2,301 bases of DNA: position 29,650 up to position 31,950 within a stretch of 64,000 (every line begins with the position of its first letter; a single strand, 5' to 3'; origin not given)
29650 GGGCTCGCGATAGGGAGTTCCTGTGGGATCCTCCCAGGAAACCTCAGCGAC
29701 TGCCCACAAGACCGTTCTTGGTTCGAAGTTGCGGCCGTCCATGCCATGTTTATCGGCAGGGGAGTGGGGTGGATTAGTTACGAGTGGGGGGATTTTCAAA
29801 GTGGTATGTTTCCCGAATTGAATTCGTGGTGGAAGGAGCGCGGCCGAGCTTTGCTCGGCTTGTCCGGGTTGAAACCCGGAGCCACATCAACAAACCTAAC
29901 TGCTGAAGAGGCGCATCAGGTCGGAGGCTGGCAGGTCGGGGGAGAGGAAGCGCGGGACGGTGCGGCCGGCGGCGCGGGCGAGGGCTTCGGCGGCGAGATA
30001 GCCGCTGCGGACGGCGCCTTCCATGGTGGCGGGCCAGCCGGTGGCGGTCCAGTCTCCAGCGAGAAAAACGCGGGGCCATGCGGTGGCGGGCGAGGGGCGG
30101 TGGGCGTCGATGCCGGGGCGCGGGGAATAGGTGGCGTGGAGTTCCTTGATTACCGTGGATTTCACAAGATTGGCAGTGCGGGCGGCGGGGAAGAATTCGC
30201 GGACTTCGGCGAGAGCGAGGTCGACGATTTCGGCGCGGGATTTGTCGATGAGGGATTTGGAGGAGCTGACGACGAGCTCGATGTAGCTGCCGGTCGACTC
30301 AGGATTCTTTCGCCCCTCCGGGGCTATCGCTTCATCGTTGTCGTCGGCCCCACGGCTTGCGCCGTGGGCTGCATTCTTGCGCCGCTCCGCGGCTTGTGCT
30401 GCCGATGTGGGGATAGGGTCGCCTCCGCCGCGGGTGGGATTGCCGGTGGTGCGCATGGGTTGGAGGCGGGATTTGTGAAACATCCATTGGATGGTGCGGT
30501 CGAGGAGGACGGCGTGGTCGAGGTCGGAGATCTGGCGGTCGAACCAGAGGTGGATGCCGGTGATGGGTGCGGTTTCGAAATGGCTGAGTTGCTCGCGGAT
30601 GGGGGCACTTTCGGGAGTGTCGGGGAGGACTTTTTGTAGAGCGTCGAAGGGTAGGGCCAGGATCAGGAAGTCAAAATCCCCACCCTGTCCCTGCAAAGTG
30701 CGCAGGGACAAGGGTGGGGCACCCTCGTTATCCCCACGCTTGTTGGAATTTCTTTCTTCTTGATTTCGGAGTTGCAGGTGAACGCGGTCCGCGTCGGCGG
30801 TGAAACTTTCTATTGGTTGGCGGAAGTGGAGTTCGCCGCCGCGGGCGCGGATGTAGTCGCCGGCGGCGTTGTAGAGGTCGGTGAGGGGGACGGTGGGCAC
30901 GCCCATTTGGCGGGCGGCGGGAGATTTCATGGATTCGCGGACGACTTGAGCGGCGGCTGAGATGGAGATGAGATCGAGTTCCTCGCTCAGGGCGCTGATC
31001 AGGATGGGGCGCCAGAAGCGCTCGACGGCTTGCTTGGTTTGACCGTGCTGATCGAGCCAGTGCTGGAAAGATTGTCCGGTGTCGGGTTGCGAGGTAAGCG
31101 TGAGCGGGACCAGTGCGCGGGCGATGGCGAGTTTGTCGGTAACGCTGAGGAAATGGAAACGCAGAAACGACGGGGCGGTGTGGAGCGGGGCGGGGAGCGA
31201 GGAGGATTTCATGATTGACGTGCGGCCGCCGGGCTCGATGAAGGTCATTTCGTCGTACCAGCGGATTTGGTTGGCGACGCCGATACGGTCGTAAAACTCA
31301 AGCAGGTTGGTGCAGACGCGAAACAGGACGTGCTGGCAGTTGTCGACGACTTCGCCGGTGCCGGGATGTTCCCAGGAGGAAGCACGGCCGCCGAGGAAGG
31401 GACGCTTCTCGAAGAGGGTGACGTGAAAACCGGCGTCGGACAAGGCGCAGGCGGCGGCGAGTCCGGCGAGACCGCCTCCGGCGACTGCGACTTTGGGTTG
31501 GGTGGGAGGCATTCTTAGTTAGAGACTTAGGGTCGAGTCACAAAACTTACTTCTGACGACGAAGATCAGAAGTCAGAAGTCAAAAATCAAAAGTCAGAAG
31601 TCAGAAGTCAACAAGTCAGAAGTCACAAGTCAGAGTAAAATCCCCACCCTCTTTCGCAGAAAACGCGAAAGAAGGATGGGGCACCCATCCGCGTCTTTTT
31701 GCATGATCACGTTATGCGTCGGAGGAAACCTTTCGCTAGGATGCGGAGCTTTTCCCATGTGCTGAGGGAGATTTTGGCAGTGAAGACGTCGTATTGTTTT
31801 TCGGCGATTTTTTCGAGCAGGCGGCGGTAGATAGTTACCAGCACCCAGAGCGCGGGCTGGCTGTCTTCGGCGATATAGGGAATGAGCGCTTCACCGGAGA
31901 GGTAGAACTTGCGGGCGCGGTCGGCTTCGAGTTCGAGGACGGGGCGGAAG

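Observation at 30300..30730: hpnE carries two separate repeat-derived in-frame insertions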

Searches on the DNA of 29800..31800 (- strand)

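Call 29: search_rna_families(source=window, start=29800, end=31800, threshold=evalue, max_evalue=10)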
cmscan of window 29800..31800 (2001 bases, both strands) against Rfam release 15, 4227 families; matches with E-value up to 10: 7.
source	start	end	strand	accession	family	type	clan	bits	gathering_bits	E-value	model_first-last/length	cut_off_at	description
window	30349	30394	+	RF01687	Acido-Lenti-1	Gene; sRNA;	-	49.3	37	1.2e-09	1-46/46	no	Acido-Lenti-1 RNA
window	30678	30719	-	RF00767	mir-150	Gene; miRNA;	-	20.5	55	0.5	17-65/82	no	mir-150 microRNA precursor family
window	31086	31194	+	RF00312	snoZ206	Gene; snRNA; snoRNA; CD-box;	-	17.7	50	5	1-129/129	no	Small nucleolar RNA Z206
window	30674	30729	+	RF03163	c4-a1b1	Gene; antisense;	CL00128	16.5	46.7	0.49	1-53/53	no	a1, b1 targets of C4 antisense RNA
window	31571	31677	-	RF01210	snoU13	Gene; snRNA; snoRNA; CD-box;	CL00081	15.1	46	4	1-104/104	no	Small nucleolar RNA U13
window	30305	30324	+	RF01687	Acido-Lenti-1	Gene; sRNA;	-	13.9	37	5.4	26-45/46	no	Acido-Lenti-1 RNA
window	31132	31203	-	RF01986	ZEB2_AS1_3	Gene; lncRNA;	-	13.3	55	8.9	1-100/100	no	ZEB2 antisense RNA 1 conserved region 3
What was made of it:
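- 30349..30394 (+): Core of Q, a full-length Rfam RF01687 Acido-Lenti-1 match. A half-unit at 30305-30324 scores 13.9 bits (call 29).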

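Call 30: search_rna_families(sources=[L001, L002, L004], threshold=gathering, show_alignments=2)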
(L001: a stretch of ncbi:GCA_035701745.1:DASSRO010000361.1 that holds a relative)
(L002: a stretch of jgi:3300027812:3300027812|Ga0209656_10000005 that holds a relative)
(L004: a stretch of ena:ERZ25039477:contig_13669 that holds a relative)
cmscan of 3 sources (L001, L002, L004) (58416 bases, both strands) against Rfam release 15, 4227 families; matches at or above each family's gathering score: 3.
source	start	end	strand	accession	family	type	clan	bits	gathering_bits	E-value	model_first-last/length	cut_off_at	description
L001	1595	1640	-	RF01687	Acido-Lenti-1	Gene; sRNA;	-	53.8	37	2.2e-09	1-46/46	no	Acido-Lenti-1 RNA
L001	4900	4945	-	RF01687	Acido-Lenti-1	Gene; sRNA;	-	46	37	2.9e-07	1-46/46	no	Acido-Lenti-1 RNA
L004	11032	11077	-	RF01687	Acido-Lenti-1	Gene; sRNA;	-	45.5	37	3.9e-07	1-46/46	no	Acido-Lenti-1 RNA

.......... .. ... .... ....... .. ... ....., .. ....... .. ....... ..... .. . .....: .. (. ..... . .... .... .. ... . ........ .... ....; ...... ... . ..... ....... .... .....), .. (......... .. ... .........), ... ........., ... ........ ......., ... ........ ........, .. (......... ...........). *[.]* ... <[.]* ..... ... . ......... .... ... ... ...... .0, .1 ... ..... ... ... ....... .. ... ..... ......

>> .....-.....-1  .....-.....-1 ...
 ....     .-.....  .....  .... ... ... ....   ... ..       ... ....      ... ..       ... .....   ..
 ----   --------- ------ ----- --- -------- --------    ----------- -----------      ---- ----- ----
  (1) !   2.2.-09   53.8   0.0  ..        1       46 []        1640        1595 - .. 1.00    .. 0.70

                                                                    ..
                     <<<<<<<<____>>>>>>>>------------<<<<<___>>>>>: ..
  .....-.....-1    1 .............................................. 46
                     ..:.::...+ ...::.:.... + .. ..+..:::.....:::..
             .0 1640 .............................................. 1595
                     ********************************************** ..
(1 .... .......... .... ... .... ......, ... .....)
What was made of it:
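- On Acido-Lenti-1 RNA (RF01687): Orthologous and intergenic copies score 45.5-53.8 bits (call 30).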

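Call 43: build_rna_model(alignment_id=A2, structure=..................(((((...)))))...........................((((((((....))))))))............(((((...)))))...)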
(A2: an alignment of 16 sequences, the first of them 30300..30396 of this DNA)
Model R1 built from alignment A2 (16 sequences, 106 columns); structure: as given.
model positions 97; base pairs 18; branch points 2; effective number of sequences 1.93; information 0.59 bits per position. Calibrated on 0.2 Mb of random sequence (short: E-values are rough).
structure used (alignment columns):
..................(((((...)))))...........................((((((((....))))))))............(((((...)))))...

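Call 44: search_with_rna_model(model_id=R1, sources=[window, L001, L002, L004, L005, L006, L007, L008, L009, L010, L011, L012, L013, L014, L015, L016, L017, L018, L019, L020, L021, L022, L023, L024, L025, L026, L027, L028, L029, L030, L031, L032, L033, L034, L035, L036, L037, L038, L039, L040, L041, L042, L043, L044, L045, L046, L047, L048, L049, L050, L051, L052, L053, L054, L055, L056, L057, L058, L059, L060, L061, L062, L063, L064, L065, L066, L067, L068, L069, L070, L071, L072, L073, L074, L075, L076, L077, L078, L079, L080, L081, L082, L083, L084], max_evalue=1)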
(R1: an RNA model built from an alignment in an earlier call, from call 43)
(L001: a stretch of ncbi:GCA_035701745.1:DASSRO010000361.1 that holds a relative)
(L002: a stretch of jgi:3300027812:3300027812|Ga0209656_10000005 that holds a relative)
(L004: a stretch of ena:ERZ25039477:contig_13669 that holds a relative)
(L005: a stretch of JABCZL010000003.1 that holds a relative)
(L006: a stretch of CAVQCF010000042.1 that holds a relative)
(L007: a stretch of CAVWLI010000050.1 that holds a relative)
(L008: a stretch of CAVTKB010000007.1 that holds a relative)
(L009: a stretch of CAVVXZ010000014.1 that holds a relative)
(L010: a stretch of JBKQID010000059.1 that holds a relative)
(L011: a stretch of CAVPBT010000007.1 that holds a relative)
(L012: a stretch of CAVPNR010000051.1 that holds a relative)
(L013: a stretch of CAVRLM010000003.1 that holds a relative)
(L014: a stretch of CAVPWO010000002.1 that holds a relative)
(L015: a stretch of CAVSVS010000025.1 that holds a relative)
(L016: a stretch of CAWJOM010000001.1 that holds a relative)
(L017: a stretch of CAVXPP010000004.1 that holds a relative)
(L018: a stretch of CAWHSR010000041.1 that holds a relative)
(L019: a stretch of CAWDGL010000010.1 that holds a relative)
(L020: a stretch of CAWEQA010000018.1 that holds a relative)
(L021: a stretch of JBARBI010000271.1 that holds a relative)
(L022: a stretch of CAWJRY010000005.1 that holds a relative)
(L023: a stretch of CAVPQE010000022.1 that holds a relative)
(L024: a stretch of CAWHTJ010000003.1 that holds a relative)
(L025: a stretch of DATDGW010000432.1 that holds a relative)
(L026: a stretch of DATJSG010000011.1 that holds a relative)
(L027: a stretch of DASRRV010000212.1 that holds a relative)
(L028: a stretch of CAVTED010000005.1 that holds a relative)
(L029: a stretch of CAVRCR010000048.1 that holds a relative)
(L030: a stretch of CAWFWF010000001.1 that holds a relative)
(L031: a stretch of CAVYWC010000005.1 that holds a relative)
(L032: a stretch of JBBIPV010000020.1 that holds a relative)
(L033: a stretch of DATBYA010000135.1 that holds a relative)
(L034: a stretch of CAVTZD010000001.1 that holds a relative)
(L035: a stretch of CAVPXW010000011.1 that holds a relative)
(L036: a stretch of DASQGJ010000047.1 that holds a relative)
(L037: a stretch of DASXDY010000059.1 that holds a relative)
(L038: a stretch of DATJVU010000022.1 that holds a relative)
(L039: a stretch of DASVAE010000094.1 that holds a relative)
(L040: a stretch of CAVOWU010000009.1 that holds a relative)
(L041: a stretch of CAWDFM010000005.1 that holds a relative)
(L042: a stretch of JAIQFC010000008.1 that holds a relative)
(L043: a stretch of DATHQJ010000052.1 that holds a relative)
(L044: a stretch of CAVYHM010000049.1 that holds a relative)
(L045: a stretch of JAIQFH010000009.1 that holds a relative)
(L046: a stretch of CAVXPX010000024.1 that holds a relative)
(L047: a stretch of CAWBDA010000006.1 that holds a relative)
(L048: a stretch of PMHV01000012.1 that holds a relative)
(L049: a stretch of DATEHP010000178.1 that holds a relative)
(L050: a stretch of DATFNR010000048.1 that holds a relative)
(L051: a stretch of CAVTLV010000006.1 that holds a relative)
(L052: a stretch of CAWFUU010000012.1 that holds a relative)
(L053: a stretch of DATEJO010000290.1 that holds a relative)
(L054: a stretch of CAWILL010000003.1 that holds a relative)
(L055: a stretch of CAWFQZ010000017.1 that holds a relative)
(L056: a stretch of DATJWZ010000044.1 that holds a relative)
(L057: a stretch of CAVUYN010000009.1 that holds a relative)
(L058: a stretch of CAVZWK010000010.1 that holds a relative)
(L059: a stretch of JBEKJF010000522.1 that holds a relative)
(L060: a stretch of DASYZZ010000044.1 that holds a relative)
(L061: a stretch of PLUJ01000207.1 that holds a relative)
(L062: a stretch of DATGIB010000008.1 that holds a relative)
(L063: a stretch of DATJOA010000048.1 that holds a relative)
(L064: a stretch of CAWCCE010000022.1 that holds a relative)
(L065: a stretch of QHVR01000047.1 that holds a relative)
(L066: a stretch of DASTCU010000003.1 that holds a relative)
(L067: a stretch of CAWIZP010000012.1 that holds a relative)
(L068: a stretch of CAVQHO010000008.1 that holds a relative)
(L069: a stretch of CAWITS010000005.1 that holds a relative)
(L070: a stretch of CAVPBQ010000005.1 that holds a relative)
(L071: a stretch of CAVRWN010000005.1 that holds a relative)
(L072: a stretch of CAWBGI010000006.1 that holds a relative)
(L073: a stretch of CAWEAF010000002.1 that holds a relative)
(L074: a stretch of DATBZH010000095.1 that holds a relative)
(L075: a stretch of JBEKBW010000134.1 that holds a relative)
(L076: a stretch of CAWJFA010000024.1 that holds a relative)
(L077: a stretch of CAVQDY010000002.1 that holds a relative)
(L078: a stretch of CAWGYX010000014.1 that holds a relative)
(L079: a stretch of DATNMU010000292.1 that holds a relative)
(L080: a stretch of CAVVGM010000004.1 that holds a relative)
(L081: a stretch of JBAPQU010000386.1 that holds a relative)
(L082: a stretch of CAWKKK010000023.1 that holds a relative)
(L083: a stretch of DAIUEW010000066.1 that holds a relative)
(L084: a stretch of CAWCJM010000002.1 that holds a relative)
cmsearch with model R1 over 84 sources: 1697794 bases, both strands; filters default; matches with E-value up to 1: 34.
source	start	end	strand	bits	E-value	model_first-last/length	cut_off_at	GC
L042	11003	11099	-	103.8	3.1e-26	1-97/97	no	0.66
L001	4898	4994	-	100.2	3.2e-25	1-97/97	no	0.68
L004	11030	11126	-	98.7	8.7e-25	1-97/97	no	0.62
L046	7776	7872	-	96.5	3.5e-24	1-97/97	no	0.64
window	30297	30396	+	95.7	5.8e-24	1-97/97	no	0.66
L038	11027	11126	-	94.5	1.3e-23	1-97/97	no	0.65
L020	7656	7753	-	93.4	2.6e-23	1-97/97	no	0.65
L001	1593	1691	-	93.3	2.7e-23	1-97/97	no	0.63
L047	13715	13812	-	92.5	4.5e-23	1-97/97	no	0.61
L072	17505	17601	-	90.7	1.5e-22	1-97/97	no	0.64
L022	5071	5167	-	89.8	2.6e-22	1-97/97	no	0.62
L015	11039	11132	-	89.6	3.1e-22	1-97/97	no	0.63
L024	11027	11126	-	89.4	3.5e-22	1-97/97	no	0.61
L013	11039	11135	-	87.4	1.3e-21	1-97/97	no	0.65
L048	10949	11045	-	87.3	1.3e-21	1-97/97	no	0.69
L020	14150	14248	-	86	3.1e-21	1-97/97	no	0.66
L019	11027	11123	-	86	3.1e-21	1-97/97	no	0.63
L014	11012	11108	-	85.6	3.9e-21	1-97/97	no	0.65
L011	14261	14359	-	74.5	4.9e-18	1-97/97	no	0.64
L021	10943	11039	-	72.5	1.8e-17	1-97/97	no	0.63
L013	7820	7919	-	71.2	4.2e-17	1-97/97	no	0.61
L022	5164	5261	+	68.7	2.1e-16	1-97/97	no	0.62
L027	7354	7475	-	61.3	2.5e-14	1-97/97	no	0.62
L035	16226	16345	-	50.9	2e-11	1-97/97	no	0.65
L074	17824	17921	-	39.7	2.8e-08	1-97/97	no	0.64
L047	7716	7806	-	37.3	1.3e-07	1-97/97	no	0.64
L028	16039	16140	+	33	2.1e-06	1-97/97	no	0.59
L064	7879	7974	-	28.9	3e-05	1-97/97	no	0.6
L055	7815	7910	-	26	0.00019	1-97/97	no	0.57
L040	7905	7996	-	21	0.0048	1-97/97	no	0.65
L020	6188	6291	-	17.5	0.045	1-97/97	no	0.57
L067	3322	3425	-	13.8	0.5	1-97/97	no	0.6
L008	17785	17860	+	13.3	0.73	1-97/97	no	0.59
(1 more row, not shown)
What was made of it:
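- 30297..30396 (+): Element Q, a ~95-nt three-hairpin repeat: B' hairpin, spacer, A hairpin, linker, B hairpin. hpnE reads it antisense as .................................. Covariance model R1, 95.7 bits (call 44).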

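Call 74: search_with_rna_model(model_id=R1, sources=[window, L001, L004, L011, L013, L014, L015, L019, L020, L021, L022, L024, L027, L028, L035, L038, L042, L046, L047, L048, L055, L064, L072, L074], max_evalue=0.001, make_alignment=true)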
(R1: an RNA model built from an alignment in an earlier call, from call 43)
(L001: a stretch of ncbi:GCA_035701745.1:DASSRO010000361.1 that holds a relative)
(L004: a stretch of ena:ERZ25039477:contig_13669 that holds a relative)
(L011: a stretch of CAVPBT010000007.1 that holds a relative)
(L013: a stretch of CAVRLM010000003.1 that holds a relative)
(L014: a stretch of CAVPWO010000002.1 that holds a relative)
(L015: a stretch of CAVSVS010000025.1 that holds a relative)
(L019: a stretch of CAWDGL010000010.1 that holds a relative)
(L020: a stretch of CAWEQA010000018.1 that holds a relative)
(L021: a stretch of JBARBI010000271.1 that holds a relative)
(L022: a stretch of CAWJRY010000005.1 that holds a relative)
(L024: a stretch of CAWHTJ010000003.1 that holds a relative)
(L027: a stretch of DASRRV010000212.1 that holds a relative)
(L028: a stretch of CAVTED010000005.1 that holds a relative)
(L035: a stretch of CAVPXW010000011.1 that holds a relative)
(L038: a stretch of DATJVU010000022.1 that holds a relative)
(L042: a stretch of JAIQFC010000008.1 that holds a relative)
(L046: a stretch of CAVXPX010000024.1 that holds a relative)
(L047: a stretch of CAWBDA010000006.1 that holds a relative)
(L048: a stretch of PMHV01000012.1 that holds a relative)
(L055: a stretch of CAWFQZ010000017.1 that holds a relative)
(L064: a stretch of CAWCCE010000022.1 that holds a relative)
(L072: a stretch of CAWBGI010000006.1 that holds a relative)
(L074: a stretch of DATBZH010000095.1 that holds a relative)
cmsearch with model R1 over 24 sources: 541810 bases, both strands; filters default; matches with E-value up to 0.001: 30.
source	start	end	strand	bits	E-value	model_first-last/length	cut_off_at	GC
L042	11003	11099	-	103.8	9.9e-27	1-97/97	no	0.66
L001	4898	4994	-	100.2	1e-25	1-97/97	no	0.68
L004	11030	11126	-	98.7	2.8e-25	1-97/97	no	0.62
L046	7776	7872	-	96.5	1.1e-24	1-97/97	no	0.64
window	30297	30396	+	95.7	1.9e-24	1-97/97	no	0.66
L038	11027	11126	-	94.5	4.2e-24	1-97/97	no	0.65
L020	7656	7753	-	93.4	8.4e-24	1-97/97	no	0.65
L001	1593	1691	-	93.3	8.6e-24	1-97/97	no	0.63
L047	13715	13812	-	92.5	1.4e-23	1-97/97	no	0.61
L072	17505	17601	-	90.7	4.7e-23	1-97/97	no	0.64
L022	5071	5167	-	89.8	8.2e-23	1-97/97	no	0.62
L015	11039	11132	-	89.6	9.9e-23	1-97/97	no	0.63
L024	11027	11126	-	89.4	1.1e-22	1-97/97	no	0.61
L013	11039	11135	-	87.4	4.1e-22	1-97/97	no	0.65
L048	10949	11045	-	87.3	4.3e-22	1-97/97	no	0.69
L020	14150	14248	-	86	9.9e-22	1-97/97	no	0.66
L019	11027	11123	-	86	9.9e-22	1-97/97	no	0.63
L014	11012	11108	-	85.6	1.2e-21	1-97/97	no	0.65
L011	14261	14359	-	74.5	1.6e-18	1-97/97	no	0.64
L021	10943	11039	-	72.5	5.9e-18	1-97/97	no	0.63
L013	7820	7919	-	71.2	1.3e-17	1-97/97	no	0.61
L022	5164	5261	+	68.7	6.7e-17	1-97/97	no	0.62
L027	7354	7475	-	61.3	8.1e-15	1-97/97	no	0.62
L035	16226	16345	-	50.9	6.5e-12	1-97/97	no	0.65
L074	17824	17921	-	39.7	8.9e-09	1-97/97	no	0.64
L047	7716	7806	-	37.3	4.2e-08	1-97/97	no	0.64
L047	9849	9947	-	33.5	4.8e-07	1-97/97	no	0.6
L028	16039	16140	+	33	6.7e-07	1-97/97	no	0.59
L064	7879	7974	-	28.9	9.7e-06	1-97/97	no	0.6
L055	7815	7910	-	26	6.1e-05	1-97/97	no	0.57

Alignment A3: 30 matches aligned to the model, 138 columns, each read 5' to 3' on its own strand. Consensus structure (alignment columns), stored with it:
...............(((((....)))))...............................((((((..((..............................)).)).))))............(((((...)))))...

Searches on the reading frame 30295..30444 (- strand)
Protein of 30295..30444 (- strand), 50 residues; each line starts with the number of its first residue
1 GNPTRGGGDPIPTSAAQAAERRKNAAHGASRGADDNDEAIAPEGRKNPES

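Call 60: find_homologous_proteins(query=window:30295-30444:-, max_evalue=10)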
Query seq(50 aa) (50 aa): 3 proteins with E <= 10 among 4 candidates.
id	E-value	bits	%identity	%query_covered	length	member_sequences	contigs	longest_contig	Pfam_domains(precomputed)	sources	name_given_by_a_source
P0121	2.1e-1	30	73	60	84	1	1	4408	-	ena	-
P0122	2.6e-1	29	59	82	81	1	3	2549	-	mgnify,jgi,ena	mgnify:CR=1 FL=1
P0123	8.0e+0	25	100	36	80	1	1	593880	-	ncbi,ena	-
